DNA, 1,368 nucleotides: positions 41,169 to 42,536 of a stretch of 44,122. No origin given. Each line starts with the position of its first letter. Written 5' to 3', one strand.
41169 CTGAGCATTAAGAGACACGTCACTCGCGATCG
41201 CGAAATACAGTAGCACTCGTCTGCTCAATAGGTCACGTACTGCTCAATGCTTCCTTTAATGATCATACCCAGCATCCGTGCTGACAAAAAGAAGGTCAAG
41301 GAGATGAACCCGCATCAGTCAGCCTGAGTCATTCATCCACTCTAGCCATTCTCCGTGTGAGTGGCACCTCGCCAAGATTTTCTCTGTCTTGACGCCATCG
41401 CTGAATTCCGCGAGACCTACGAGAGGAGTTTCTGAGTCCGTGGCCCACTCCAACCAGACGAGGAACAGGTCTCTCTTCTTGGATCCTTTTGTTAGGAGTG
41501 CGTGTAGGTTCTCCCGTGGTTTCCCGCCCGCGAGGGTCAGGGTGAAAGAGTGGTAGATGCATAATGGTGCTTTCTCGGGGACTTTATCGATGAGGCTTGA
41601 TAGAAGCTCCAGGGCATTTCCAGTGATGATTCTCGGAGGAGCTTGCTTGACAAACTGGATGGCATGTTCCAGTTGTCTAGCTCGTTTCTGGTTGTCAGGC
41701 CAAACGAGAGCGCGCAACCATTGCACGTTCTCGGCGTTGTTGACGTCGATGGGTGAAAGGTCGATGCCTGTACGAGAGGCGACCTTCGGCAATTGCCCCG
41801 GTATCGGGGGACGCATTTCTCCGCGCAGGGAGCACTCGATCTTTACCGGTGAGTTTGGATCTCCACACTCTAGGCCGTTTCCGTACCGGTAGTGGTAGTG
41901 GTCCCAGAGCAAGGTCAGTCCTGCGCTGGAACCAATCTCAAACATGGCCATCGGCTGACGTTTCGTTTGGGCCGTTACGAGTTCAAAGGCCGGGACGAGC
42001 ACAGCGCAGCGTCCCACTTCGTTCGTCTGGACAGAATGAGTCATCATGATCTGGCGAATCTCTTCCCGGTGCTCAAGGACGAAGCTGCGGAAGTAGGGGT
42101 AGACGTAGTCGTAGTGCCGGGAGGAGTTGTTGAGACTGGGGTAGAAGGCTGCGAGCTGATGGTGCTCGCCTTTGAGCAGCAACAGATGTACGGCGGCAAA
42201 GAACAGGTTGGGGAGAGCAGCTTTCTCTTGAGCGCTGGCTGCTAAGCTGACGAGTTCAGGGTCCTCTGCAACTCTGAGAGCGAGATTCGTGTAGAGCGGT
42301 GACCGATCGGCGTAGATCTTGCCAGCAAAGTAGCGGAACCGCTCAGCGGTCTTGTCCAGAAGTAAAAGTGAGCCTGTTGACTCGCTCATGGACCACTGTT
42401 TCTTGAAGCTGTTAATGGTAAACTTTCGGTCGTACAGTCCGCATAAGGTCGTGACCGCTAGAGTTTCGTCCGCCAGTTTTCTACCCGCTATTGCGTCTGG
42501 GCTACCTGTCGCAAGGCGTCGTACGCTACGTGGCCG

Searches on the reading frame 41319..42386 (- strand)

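Call 32: search_protein_families(library=pfam, proteins=[window:41319-42386:-], max_evalue=0.001)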
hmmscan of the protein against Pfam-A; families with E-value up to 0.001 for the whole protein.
window:41319-42386:- (355 aa): 1 family
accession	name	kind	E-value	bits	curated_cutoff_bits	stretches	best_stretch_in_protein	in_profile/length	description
PF10094.14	DUF2332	-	5.9e-105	351.8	25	1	14-350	1-334/334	Uncharacterized protein conserved in bacteria (DUF2332)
